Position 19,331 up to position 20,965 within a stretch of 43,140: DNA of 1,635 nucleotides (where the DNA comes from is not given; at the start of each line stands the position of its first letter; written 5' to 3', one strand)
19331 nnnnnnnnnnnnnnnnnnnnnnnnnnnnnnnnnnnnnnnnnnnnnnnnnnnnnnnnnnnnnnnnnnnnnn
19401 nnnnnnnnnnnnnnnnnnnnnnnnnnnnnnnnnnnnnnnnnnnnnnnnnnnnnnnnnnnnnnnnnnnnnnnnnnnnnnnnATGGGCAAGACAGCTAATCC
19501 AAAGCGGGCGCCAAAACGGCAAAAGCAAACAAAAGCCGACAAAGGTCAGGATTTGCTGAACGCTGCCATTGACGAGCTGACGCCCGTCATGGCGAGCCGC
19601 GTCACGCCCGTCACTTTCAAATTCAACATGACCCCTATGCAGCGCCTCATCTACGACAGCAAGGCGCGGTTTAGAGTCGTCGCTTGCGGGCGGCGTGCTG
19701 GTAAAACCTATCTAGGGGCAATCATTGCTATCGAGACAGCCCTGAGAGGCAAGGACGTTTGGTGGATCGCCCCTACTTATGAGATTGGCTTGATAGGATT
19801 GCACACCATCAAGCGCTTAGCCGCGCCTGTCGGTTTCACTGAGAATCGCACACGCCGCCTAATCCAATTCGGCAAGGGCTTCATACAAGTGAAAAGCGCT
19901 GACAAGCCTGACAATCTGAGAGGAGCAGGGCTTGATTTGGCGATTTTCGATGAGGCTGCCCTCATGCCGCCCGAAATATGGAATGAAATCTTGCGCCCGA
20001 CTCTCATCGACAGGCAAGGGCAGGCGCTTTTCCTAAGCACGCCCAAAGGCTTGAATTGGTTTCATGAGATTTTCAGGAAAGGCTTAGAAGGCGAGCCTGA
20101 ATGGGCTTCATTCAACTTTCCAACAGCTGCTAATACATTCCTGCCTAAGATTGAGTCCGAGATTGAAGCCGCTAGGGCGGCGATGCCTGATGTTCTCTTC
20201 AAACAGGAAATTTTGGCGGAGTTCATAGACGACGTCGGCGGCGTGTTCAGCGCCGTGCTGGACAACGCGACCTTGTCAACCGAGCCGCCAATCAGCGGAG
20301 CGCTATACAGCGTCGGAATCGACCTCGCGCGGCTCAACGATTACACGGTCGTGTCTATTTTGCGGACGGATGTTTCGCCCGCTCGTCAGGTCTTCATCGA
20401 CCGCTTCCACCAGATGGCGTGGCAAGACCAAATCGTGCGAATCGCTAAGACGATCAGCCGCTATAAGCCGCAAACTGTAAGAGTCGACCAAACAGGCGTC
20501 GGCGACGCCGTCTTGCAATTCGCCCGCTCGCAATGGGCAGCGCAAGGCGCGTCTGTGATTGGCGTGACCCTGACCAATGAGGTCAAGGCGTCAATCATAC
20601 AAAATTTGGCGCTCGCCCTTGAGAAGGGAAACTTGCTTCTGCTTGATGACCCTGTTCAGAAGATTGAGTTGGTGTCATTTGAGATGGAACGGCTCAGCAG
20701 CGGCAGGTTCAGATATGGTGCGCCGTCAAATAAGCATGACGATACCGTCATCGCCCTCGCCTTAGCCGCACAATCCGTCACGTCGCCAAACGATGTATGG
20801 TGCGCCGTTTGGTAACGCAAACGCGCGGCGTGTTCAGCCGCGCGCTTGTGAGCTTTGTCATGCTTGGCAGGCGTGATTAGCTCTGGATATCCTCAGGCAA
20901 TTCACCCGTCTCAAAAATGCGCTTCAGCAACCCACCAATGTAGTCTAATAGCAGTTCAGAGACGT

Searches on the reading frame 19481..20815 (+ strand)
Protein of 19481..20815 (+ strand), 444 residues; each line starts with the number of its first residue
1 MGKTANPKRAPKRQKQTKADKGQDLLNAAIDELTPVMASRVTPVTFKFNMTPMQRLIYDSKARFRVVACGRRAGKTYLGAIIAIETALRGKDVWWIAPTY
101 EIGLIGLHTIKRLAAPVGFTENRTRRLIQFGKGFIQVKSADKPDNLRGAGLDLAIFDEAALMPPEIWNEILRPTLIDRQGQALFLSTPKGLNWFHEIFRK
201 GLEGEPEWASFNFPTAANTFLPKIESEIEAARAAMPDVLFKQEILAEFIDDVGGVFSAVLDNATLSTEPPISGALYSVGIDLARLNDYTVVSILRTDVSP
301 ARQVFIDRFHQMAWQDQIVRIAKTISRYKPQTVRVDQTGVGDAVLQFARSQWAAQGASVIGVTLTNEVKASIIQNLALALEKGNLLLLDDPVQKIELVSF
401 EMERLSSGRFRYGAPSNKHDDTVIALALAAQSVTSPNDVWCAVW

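Call 27: search_protein_families(library=phrogs, proteins=[window:19481-20815:+], max_evalue=0.001)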
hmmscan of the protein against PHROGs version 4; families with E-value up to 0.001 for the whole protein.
window:19481-20815:+ (444 aa): 7 families
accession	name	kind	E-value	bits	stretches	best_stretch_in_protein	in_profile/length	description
phrog_2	-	head and packaging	1.3e-45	157.5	1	42-431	259-590/807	terminase large subunit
phrog_7579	-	head and packaging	9.9e-17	61.9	1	60-259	15-224/239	terminase large subunit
phrog_9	-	head and packaging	2.2e-09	37.7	1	45-187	198-358/812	terminase large subunit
phrog_5909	-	head and packaging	1.5e-08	35.1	1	228-386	48-217/285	terminase large subunit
phrog_38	-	head and packaging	4e-08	33.4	1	167-435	468-705/760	terminase large subunit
phrog_5713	-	head and packaging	6.4e-05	23.9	1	310-431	2-123/143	terminase large subunit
phrog_27743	-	unknown function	0.00012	22.7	1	330-430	95-208/233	-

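Call 28: search_protein_families(library=pfam, proteins=[window:19481-20815:+], max_evalue=0.001)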
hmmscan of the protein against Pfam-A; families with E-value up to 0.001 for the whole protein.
window:19481-20815:+ (444 aa): 2 families
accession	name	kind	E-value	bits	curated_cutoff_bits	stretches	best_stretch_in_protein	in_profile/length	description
PF03237.21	Terminase_6N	-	1.7e-10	41.3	22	1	70-257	5-209/215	Terminase large subunit, T4likevirus-type, N-terminal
PF17289.8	Terminase_6C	-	1.2e-07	32.2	22.6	1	278-429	1-151/155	Terminase RNaseH-like domain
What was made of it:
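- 18973..20815 (+): TerS-like (18973-19497) and TerL (19481-20815) genes, 1.35 kb downstream of the array. They are relevant to the packaging-signal rival. Terminase_6N/6C and PHROG 2 at E = 1e-45 (calls 27, 28).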

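Call 50: search_dna_similar(query=window:19481-20812:+, collection=phages, mode=protein, max_rows=30)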
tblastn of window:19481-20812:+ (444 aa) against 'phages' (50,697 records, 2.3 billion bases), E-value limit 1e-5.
Records with a match: 1276; places in all: 1277; records where one place covers at least 80% of the query: 23.
Best place of each record, by identity: <60% 1276.
By first word of the organism name: Vibrio 410; Salmonella 271; Escherichia 136; Klebsiella 92; Mycobacterium 72; Gordonia 46; Microbacterium 38; Pelagibacter 28; Pseudomonas 14; Bacteriophage 14; and 50 more.
By host as written in the record: - 380; Mycobacterium smegmatis mc2 155 44; Escherichia coli 43; Salmonella enterica subsp. enterica serovar Enteritidis PT1 39; Vibrio harveyi BAA-1116 36; Klebsiella pneumoniae 28; Gordonia rubripertincta NRRL B-16540 26; Microbacterium foliorum NRRL B-24224 26; and 249 more.
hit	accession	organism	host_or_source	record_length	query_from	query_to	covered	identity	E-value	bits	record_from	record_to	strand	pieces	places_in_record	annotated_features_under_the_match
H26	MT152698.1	Halorubrum phage Hardycor1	Halorubrum coriense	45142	52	440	88%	34.6%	5e-41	162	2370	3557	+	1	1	terL: large subunit terminase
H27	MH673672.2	Thermus phage phiFa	Thermus thermophilus HB27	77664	48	429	86%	34.5%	9e-47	179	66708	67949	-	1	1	terminase large subunit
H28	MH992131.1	Thermus phage TSP4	Thermus sp. TC4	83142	40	429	88%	32.8%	7e-46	176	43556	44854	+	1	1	terminase large subunit | hypothetical protein (x2)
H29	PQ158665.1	Thermus phage P23-45_stolb2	Thermus thermophilus HB8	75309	53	429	85%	33.3%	2e-41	162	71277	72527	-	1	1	TerL protein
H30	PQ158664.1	Thermus phage P23-45_stolb1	Thermus thermophilus HB8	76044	53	429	85%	33.3%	2e-41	162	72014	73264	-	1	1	TerL protein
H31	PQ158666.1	Thermus phage P23-45_stolb3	Thermus thermophilus HB8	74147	53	429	85%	33.3%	3e-41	162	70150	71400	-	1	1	TerL protein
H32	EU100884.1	Thermus phage P74-26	Thermus thermophilus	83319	53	429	85%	33.1%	8e-41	161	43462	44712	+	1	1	phage terminase large subunit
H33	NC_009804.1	Thermus phage P74-26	Thermus thermophilus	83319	53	429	85%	33.1%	8e-41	161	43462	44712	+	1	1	phage terminase large subunit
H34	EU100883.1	Thermus phage P23-45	Thermus thermophilus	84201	53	429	85%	33.1%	1e-40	161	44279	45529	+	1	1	terminase large subunit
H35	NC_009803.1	Thermus phage P23-45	Thermus thermophilus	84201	53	429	85%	33.1%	1e-40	161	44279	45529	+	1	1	terminase large subunit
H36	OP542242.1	Thermus phage P23-45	Thermus thermophilus HB8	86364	53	429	85%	33.1%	1e-40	161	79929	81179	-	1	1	hypothetical protein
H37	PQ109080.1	Thermus phage Riverbug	Thermus thermophilus HB8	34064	22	429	92%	30.6%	7e-27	119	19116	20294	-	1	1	TerL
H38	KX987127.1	Thermus phage G20c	Thermus thermophilus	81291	53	429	85%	32.6%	6e-40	158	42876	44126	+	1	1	terminase large subunit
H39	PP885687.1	Tunturiibacter phage Tunturi_4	Tunturiibacter empetritectus M8UP27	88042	63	429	83%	32.0%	4e-43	168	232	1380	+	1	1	terminase large subunit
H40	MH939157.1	Meiothermus phage MMP17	Meiothermus sp.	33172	67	433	83%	30.7%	2e-28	124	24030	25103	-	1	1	terminase, ATPase subunit | hypothetical protein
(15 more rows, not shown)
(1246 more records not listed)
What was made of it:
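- TerL relatives include thermophile phages and one Acidobacteriota phage (call 50).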

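Call 51: search_solved_structures(query=window:19481-20812:+, max_evalue=0.01)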
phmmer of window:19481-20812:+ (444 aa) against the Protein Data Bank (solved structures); distinct sequences matched with E-value up to 0.01: 8.
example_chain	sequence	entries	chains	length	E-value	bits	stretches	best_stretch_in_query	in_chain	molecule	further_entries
4zni_A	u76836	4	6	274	2.4e-27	99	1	53-251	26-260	Phage terminase large subunit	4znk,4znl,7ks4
4znj_A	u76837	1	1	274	1.8e-26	96.1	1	53-251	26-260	Phage terminase large subunit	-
5tge_A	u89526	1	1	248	2.3e-16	62.8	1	274-431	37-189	Phage terminase large subunit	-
5m1q_A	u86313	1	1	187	3.4e-16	62.2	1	274-430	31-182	Phage terminase large subunit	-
5m1f_A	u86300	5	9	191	3.6e-16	62.1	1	274-430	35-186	Phage terminase large subunit | Terminase large subunit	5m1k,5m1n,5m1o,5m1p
3ezk_A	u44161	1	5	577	0.00068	21.7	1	63-208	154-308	DNA packaging protein Gp17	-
2o0h_A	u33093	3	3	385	0.0035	19.3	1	62-208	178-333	DNA packaging protein Gp17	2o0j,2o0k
3cpe_A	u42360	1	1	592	0.0065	18.5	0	63-208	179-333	DNA packaging protein Gp17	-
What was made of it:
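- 18973..20815 (+): The closest TerL relatives are Thermus phages P23-45, P74-26 and G20c (calls 50, 51).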

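Call 60: find_related_loci(query=window:19481-20812:+, collection=viral_contigs, flank=8000)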
Query window:19481-20812:+ (444 aa) in viral_contigs; peptide patterns used: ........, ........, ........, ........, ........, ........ (x = any residue, [..] = any of these).
4 stretches matched a pattern; 3 encode a relative of the query (tblastn E <= 1e-3); 2 distinct loci.
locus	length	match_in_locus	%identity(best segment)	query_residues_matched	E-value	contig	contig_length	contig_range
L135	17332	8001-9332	94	1-444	0e+0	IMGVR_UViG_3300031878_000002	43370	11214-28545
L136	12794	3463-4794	93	1-444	0e+0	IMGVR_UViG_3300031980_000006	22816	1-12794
